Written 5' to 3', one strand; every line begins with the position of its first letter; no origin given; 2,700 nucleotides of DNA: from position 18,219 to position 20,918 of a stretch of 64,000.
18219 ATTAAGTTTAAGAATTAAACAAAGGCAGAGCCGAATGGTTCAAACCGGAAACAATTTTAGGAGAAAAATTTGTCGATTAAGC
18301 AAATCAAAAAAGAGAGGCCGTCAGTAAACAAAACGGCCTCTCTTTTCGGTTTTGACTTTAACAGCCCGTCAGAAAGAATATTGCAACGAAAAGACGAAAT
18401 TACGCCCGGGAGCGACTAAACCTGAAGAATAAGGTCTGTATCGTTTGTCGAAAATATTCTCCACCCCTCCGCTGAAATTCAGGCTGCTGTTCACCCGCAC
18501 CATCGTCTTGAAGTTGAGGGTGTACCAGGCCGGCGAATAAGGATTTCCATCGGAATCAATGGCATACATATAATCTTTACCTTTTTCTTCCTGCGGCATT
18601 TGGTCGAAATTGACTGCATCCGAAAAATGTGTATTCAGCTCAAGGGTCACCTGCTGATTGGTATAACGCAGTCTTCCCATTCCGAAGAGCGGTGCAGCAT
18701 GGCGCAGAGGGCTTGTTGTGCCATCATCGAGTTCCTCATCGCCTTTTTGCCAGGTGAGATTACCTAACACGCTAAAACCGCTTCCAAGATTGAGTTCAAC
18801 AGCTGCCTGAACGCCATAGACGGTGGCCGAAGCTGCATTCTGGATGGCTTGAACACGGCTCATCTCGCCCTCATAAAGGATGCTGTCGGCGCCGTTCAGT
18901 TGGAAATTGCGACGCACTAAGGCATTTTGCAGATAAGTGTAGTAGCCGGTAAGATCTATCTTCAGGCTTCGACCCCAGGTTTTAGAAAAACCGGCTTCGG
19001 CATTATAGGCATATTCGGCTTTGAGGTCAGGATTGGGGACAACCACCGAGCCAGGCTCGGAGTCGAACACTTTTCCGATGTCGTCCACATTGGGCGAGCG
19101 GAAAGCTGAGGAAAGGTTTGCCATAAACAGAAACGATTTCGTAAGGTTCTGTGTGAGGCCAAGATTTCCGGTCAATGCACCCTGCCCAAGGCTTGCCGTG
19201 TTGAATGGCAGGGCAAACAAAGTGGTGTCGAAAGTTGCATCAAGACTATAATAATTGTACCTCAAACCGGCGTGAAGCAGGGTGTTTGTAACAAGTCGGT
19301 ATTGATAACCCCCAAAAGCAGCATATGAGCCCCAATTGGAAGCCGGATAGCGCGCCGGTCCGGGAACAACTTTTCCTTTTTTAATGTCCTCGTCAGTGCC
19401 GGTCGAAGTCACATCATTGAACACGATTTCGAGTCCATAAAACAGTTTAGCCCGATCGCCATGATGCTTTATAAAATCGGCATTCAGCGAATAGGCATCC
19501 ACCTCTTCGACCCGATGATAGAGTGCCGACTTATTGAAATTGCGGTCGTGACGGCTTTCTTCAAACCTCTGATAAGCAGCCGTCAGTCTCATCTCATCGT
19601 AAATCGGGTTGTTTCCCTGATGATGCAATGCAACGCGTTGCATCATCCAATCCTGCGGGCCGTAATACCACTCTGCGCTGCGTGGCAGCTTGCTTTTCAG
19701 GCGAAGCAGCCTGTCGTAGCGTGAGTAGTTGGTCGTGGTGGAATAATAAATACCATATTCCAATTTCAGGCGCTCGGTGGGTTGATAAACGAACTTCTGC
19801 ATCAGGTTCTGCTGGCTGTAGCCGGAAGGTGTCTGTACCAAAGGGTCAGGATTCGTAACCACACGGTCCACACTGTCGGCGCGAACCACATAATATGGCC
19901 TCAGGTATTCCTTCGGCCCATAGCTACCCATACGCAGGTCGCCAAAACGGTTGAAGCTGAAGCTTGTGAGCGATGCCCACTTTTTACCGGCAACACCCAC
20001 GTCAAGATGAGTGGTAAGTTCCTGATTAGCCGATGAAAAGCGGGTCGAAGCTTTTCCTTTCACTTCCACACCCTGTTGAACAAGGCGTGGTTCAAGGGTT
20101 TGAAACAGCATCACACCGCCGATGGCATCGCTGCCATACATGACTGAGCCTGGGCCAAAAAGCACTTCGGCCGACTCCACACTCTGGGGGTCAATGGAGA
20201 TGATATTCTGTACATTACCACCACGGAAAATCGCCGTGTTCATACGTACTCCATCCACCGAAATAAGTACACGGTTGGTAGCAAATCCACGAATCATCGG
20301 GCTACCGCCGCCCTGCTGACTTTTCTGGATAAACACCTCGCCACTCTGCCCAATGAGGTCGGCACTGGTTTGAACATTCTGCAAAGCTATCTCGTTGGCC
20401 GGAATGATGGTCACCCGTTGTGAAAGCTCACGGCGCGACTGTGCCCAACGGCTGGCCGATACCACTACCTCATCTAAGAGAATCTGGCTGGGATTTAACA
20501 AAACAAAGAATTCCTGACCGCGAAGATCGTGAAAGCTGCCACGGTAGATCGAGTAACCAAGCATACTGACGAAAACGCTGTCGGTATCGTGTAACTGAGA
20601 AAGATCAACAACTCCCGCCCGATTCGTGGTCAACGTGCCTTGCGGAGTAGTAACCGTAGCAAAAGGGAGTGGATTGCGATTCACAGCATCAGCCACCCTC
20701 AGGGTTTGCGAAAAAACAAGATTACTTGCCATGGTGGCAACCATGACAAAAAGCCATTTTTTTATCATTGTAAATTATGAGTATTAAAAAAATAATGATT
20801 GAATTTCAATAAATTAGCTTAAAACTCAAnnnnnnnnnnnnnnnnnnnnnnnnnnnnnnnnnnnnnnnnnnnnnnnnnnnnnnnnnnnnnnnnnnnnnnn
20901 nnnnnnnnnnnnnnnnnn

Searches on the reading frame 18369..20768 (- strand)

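Call 76: search_protein_families(library=pfam, proteins=[window:18369-20768:-], max_evalue=0.001)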
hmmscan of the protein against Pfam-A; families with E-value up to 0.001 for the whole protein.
window:18369-20768:- (799 aa): 4 families
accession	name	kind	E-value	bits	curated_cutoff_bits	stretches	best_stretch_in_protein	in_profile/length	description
PF00593.30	TonB_dep_Rec_b-barrel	-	1.4e-27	98.1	27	1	336-772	9-436/436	TonB dependent receptor-like, beta-barrel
PF07715.20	Plug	-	2.2e-21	76.8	23.9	1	112-219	2-107/107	TonB-dependent Receptor Plug Domain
PF14905.12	OMP_b-brl_3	-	8.5e-16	58.4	27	1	401-778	31-379/408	Outer membrane protein beta-barrel family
PF13715.12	CarbopepD_reg_2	-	0.00044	20.7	32.2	0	25-103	5-88/88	CarboxypepD_reg-like domain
